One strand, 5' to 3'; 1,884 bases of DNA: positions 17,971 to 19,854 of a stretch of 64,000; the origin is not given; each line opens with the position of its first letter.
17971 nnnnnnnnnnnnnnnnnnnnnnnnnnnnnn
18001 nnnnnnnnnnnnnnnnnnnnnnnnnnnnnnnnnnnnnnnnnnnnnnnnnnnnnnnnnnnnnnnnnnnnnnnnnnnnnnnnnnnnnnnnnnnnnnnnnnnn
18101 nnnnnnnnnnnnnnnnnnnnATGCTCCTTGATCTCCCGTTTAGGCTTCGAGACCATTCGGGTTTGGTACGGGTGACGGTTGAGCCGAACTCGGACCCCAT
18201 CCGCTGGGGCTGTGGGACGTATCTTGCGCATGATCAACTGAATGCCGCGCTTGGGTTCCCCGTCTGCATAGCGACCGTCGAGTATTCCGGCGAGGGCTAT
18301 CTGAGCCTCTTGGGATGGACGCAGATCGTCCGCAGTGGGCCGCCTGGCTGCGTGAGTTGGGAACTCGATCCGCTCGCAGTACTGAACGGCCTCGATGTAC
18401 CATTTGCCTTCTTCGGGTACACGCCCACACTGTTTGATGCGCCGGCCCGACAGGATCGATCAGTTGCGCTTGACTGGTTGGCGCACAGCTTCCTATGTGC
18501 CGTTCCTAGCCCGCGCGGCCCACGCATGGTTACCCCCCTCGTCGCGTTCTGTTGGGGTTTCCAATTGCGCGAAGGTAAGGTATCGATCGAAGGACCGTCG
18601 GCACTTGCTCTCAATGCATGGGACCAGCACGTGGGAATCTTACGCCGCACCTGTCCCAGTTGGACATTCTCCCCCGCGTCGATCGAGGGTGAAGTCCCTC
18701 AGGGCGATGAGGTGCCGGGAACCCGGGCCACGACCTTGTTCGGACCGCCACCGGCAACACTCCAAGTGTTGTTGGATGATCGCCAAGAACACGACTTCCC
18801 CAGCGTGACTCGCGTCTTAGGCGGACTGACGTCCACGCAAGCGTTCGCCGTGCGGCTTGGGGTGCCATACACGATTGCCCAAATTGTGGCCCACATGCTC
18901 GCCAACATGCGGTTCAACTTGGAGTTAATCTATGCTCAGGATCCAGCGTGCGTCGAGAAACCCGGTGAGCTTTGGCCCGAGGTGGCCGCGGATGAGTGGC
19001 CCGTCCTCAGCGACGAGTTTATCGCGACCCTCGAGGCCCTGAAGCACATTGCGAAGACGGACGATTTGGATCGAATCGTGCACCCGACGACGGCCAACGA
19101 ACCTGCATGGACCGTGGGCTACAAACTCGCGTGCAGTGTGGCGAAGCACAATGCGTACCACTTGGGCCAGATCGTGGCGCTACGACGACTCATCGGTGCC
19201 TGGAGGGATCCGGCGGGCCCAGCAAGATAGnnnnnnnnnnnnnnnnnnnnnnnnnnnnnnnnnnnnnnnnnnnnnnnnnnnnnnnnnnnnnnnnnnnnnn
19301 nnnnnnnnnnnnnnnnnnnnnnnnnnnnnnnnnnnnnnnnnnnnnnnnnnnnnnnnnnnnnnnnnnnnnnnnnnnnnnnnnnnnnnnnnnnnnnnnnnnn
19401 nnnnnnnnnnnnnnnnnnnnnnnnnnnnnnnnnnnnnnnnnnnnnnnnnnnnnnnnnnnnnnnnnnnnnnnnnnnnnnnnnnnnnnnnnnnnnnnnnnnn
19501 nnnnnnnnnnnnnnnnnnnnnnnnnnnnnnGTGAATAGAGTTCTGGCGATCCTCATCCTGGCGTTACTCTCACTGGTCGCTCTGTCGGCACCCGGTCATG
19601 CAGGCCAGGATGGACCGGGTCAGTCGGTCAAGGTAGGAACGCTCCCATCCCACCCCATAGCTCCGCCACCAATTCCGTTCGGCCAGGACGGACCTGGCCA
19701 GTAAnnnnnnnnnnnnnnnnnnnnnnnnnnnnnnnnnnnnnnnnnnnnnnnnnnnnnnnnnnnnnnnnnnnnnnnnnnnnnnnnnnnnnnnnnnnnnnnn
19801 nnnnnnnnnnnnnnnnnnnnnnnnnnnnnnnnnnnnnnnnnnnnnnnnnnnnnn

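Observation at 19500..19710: Unannotated 57-aa secreted, proline-rich peptide gene with terminal GQDGPGQ repeats and a near-perfect SD, convergent on the TetR-HlyD-ABC exporter operon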

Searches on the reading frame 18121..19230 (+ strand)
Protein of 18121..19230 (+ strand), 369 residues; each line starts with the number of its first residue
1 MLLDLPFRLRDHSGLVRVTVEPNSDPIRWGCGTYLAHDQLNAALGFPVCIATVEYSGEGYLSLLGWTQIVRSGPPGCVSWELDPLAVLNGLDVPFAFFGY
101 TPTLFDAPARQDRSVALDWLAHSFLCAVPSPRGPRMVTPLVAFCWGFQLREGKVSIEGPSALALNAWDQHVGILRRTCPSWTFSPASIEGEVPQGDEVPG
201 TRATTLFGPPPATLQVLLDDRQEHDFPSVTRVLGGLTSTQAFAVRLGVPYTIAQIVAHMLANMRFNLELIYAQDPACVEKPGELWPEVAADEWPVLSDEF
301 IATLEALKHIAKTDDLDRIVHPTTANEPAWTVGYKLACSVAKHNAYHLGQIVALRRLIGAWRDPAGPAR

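Call 31: search_protein_families(library=pfam, proteins=[window:18121-19230:+], max_evalue=0.01)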
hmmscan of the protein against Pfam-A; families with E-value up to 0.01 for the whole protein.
window:18121-19230:+ (369 aa): 2 families
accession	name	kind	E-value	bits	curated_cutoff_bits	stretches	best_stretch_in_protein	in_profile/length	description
PF04978.18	MST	-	0.00013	22.9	27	1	227-358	11-147/149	Mycothiol-S-transferase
PF12867.12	DinB_2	-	0.0087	16.9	24.8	0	231-351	11-128/128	DinB superfamily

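Call 50: search_protein_families(library=ncbifam, proteins=[window:18121-19230:+], max_evalue=0.01)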
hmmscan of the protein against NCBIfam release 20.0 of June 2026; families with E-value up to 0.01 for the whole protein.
window:18121-19230:+ (369 aa): 0 families

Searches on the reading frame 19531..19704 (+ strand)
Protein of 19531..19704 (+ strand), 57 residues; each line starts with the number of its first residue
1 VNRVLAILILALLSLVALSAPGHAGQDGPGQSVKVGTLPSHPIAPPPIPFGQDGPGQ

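Call 6: find_homologous_proteins(query=window:19531-19701:+, max_evalue=10)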
Query seq(57 aa) (57 aa): 7 proteins with E <= 10 among 14 candidates.
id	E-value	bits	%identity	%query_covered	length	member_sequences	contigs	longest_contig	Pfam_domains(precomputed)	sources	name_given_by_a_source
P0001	4.2e-22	95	91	60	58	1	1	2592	-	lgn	-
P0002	9.9e-15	72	64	100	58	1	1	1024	-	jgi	jgi:hypothetical protein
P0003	1.2e-14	71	67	100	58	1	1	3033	-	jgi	-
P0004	1.1e-13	68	64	100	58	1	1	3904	-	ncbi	-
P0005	2.6e-11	61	60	100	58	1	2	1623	-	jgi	jgi:hypothetical protein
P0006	2.7e-11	61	60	100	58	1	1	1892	-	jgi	-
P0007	3.7e-11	60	59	100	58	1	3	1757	-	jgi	jgi:hypothetical protein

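Call 8: find_encoding_contigs(protein=P0004, flank=10000)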
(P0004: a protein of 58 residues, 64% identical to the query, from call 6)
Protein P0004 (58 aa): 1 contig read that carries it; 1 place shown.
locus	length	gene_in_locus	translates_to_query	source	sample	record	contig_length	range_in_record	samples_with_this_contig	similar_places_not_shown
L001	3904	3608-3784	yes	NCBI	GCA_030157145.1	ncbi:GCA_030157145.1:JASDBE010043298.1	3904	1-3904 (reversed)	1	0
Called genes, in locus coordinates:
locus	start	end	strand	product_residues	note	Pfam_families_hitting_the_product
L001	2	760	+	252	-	?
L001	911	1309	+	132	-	-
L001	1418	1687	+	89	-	PF02604:PhdYeFM_antitox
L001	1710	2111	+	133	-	PF01850:PIN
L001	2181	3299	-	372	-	PF17874:TPR_MalT, PF13424:TPR_12 (weak)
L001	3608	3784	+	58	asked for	-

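Call 9: find_encoding_contigs(protein=P0001, flank=10000)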
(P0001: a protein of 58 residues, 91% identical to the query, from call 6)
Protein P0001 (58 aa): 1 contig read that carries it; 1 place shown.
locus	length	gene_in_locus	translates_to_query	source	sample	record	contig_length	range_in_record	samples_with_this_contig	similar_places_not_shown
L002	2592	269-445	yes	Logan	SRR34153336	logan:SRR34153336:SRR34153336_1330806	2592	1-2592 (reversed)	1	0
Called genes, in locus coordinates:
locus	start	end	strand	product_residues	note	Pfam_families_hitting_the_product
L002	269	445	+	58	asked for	-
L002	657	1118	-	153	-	-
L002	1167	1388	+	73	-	-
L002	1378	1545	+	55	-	-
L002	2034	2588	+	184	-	-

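Call 10: find_encoding_contigs(protein=P0003, flank=10000)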
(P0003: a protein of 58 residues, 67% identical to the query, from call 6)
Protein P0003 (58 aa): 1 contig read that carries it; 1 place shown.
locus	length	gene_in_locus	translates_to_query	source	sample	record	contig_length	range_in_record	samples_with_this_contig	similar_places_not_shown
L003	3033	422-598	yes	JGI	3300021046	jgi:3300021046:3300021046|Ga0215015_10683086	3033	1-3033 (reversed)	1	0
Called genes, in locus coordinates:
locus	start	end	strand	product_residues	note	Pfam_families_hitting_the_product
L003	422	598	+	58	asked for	-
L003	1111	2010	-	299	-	PF01557:FAA_hydrolase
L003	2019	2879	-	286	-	PF02775:TPP_enzyme_C, PF12367:PFO_beta_C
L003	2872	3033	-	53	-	?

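Call 11: find_related_loci(query=A1, collection=genome_contigs, flank=6000)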
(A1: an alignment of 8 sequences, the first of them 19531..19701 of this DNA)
Query A1 (57 aa) in genome_contigs; peptide patterns used: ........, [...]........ (x = any residue, [..] = any of these).
148 stretches matched a pattern; 1 encode a relative of the query (tblastn E <= 1e-3); 1 distinct loci.
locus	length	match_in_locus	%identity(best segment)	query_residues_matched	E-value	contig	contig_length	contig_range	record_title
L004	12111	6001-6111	53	21-57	4e-6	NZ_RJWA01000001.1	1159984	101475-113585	Micromonospora sp. HM5-17 1, whole genome shotgun sequence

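Call 13: find_related_loci(query=A1, collection=metagenome_contigs, flank=6000)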
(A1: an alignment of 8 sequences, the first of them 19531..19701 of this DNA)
Query A1 (57 aa) in metagenome_contigs; peptide patterns used: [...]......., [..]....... (x = any residue, [..] = any of these).
600 stretches matched a pattern, but none encodes a relative of the query by tblastn (E <= 1e-3).

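Call 14: find_encoding_contigs(protein=P0002, flank=10000)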
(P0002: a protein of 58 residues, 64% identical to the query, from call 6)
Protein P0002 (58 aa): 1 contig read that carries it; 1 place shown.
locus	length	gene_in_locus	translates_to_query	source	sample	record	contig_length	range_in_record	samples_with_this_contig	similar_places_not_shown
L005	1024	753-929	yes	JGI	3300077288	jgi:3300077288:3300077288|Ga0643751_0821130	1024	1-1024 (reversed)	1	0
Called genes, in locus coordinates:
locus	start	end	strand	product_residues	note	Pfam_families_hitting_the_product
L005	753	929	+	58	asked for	-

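Call 15: find_encoding_contigs(protein=P0005, flank=10000)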
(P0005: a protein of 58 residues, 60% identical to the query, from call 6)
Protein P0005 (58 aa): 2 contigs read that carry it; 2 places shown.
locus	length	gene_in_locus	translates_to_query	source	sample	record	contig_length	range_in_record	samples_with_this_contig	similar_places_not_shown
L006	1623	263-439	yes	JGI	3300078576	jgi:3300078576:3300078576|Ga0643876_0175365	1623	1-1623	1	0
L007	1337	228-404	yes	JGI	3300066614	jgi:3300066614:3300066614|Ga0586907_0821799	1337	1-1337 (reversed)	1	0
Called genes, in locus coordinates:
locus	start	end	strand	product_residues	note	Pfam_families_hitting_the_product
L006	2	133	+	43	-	?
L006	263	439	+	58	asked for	-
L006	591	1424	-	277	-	PF01557:FAA_hydrolase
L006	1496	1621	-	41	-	?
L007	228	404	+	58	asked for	-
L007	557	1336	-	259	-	?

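Call 16: find_encoding_contigs(protein=P0006, flank=10000)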
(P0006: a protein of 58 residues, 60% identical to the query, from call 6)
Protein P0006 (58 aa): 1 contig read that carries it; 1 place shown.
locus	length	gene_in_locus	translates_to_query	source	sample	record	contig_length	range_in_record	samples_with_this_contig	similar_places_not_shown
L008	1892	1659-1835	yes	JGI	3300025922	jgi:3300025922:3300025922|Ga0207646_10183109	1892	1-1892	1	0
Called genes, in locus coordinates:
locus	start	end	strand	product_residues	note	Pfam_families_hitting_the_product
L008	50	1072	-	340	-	PF07719:TPR_2 (faint), PF13176:TPR_7 (faint), PF13428:TPR_14 (faint), PF25058:ARM_TT21 (faint), PF14559:TPR_19 (faint), PF17874:TPR_MalT, PF13181:TPR_8 (faint), PF13424:TPR_12 (weak)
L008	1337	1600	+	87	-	-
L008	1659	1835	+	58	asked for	-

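Call 17: find_encoding_contigs(protein=P0007, flank=10000)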
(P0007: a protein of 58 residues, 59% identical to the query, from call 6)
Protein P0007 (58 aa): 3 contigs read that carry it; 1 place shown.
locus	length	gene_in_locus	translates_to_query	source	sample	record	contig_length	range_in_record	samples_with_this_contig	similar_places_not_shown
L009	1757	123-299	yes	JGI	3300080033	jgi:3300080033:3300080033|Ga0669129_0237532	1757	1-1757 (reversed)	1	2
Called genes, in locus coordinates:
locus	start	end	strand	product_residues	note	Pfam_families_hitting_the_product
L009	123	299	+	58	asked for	-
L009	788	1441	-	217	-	PF00027:cNMP_binding, PF13545:HTH_Crp_2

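Call 31: search_protein_families(library=pfam, proteins=[window:19531-19704:+], max_evalue=0.01)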
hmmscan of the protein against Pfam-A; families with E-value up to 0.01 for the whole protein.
window:19531-19704:+ (57 aa): 0 families

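Call 33: search_protein_representatives(alignment_id=A1)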
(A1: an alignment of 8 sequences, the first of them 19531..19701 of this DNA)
Query: 8 sequences, 58 profile positions. Proteins with E-value up to 0.001 (for the whole library): 3; up to 1e-10: 2; up to 1e-30: 0. The best 3 are listed.
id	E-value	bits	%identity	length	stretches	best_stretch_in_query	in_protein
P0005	4.7e-28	113.1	-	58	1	1-58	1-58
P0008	2.6e-19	85.1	-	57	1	1-58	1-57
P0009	4.3e-09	52.4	-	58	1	3-58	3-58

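Call 35: find_encoding_contigs(protein=window:19531-19704:+, flank=2000)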
Protein window:19531-19704:+ (57 aa): 1 contig read that carries it; 1 place shown.
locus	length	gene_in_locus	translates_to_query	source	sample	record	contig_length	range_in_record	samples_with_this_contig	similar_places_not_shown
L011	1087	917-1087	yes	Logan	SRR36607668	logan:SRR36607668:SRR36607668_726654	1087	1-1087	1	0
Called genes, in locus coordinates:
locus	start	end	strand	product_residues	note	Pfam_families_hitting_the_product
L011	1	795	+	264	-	?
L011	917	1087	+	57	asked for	?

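Call 44: search_protein_families(library=pfam, proteins=[L001:2181-3299:-, L008:50-1072:-, L008:1337-1600:+, L002:657-1118:-, L009:788-1441:-], max_evalue=0.01)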
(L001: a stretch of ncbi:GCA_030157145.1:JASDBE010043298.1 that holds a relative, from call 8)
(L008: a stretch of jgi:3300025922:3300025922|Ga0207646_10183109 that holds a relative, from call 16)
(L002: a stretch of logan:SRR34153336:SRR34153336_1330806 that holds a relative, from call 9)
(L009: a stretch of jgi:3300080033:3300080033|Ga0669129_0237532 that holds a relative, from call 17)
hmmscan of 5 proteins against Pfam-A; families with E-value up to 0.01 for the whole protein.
L001:2181-3299:- (372 aa): 11 families
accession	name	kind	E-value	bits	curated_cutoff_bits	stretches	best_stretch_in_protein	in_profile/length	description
PF17874.7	TPR_MalT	-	1.7e-08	34.6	45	1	183-339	44-202/336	MalT-like TPR region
PF13424.12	TPR_12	-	5.6e-07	30.1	30.1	1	218-285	2-72/77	Tetratricopeptide repeat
PF13176.12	TPR_7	-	3.1e-05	24.2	27.9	0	303-324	4-25/36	Tetratricopeptide repeat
PF13181.12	TPR_8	-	3.4e-05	24.1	25.7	0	259-287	2-30/34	Tetratricopeptide repeat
PF13560.12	HTH_31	-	6.2e-05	23.7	27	1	37-90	3-57/64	Helix-turn-helix domain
PF13428.12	TPR_14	-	0.00021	22.1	23.5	0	260-290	3-33/44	Tetratricopeptide repeat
PF07719.23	TPR_2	-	0.00035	20.9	27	0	224-249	6-31/34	Tetratricopeptide repeat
PF13374.12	TPR_10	-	0.00074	19.9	27.5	0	226-255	9-38/42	Tetratricopeptide repeat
PF14938.12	SNAP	-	0.0017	18.4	25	0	303-344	40-81/282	Soluble NSF attachment protein, SNAP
PF14559.12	TPR_19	-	0.0023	18.6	25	1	229-289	1-56/68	Tetratricopeptide repeat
PF23300.3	HEAT_Nup120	-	0.0093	16.3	29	0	228-347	5-114/170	Nucleoporin Nup120, HEAT repeats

L008:50-1072:- (340 aa): 16 families
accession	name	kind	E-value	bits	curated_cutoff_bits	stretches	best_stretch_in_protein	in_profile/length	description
PF13424.12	TPR_12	-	2.8e-12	47.1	30.1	2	186-253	2-72/77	Tetratricopeptide repeat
PF17874.7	TPR_MalT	-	4.5e-10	39.8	45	1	147-303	40-197/336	MalT-like TPR region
PF13181.12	TPR_8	-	1.5e-09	37.7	25.7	0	227-255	2-30/34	Tetratricopeptide repeat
PF13176.12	TPR_7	-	5.7e-08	32.7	27.9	0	270-292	3-25/36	Tetratricopeptide repeat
PF07719.23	TPR_2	-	3.7e-07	30.2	27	0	192-220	6-34/34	Tetratricopeptide repeat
PF14559.12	TPR_19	-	2.8e-06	28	25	1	197-256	1-55/68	Tetratricopeptide repeat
PF25058.1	ARM_TT21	-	9.3e-06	26.1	27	1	154-228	64-132/155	Tetratricopeptide repeat protein 21 ARM repeat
PF13428.12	TPR_14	-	1.9e-05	25.3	23.5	0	191-221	5-35/44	Tetratricopeptide repeat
PF13374.12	TPR_10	-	7.1e-05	23.1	27.5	0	233-253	9-29/42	Tetratricopeptide repeat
PF13174.12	TPR_6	-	0.00014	22.8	26.3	0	272-292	6-26/33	Tetratricopeptide repeat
PF13560.12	HTH_31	-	0.00031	21.4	27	1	5-61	3-60/64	Helix-turn-helix domain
PF00515.34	TPR_1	-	0.00034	20.7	27.8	0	196-220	10-34/34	Tetratricopeptide repeat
PF24885.1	TPR_NPHP3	-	0.00038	20.4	100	1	195-307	107-224/239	Nephrocystin-3 TPR domain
PF14938.12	SNAP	-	0.00073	19.5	25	1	237-308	85-157/282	Soluble NSF attachment protein, SNAP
PF12895.13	ANAPC3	-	0.00082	20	27.2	0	192-251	27-81/82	Anaphase-promoting complex, cyclosome, subunit 3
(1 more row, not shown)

L008:1337-1600:+ (87 aa): 0 families

L002:657-1118:- (153 aa): 1 family
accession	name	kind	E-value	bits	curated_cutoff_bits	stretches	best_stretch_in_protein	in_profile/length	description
PF00583.31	Acetyltransf_1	-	0.00025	21.8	20.7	1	63-120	14-78/116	Acetyltransferase (GNAT) family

L009:788-1441:- (217 aa): 3 families
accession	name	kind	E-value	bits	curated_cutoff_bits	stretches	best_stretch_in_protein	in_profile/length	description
PF00027.35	cNMP_binding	-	4.7e-15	55.8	27.5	1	31-114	4-87/89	Cyclic nucleotide-binding domain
PF13545.12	HTH_Crp_2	-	3.5e-10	40.2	27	1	151-211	4-61/70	Crp-like helix-turn-helix domain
PF12802.13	MarR_2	-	0.0072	16.9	27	0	172-204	19-52/61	MarR family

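Call 49: search_solved_structures(query=L001:2181-3299:-, max_evalue=1)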
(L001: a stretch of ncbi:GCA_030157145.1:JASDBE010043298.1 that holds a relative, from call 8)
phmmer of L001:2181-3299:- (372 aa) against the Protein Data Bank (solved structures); distinct sequences matched with E-value up to 1: 2.
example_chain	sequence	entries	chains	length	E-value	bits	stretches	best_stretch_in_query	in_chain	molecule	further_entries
9k7u_A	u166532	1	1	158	0.2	14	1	192-293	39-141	Heter-Zn2-HEHE-22A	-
9fqr_Fp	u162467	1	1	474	0.57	12.5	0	188-297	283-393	Tetratricopeptide repeat protein 29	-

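Call 50: search_protein_families(library=ncbifam, proteins=[L001:2181-3299:-, window:19531-19704:+], max_evalue=0.01)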
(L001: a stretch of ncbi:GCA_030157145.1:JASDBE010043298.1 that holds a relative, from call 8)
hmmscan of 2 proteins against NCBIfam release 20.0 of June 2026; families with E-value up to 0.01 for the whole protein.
L001:2181-3299:- (372 aa): 0 families

window:19531-19704:+ (57 aa): 0 families

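Call 88: predict_structure(alignment_id=A5)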
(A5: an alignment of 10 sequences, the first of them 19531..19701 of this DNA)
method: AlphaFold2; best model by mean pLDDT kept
length: 57 residues; sequences in the alignment: 10
mean_pLDDT: 68.0   pTM: 0.30
mean pLDDT of the five models: 68.0, 66.7, 66.5, 65.8, 65.0
residues with pLDDT >= 90: 7; 70-90: 11; 50-70: 38; < 50: 1
segments of 3 or more residues with pLDDT < 50: none
pLDDT, mean of each block of 10 residues (from residue 1): 87 80 56 57 66 60
secondary structure, 60 per line:
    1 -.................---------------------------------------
elements in order: H2-18

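Call 106: search_protein_families(library=phrogs, proteins=[window:19531-19704:+], max_evalue=0.01)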
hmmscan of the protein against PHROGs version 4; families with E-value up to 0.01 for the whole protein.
window:19531-19704:+ (57 aa): 0 families

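Call 107: find_related_loci(query=A5, collection=viral_contigs, flank=5000)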
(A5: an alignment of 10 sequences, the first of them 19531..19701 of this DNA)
Query A5 (57 aa) in viral_contigs; peptide patterns used: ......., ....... (x = any residue, [..] = any of these).
155 stretches matched a pattern; 1 encode a relative of the query (tblastn E <= 1e-3); 1 distinct loci.
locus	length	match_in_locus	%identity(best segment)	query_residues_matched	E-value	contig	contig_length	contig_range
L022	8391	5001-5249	55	19-57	9e-7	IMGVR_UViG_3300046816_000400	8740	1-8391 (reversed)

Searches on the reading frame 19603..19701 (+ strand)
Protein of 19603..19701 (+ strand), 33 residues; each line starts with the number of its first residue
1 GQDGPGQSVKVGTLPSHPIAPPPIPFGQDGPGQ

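Call 108: search_dna_similar(query=window:19603-19701:+, collection=plasmids, mode=protein, max_evalue=1, max_rows=10)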
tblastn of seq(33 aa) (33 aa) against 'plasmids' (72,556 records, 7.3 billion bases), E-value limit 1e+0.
No match.
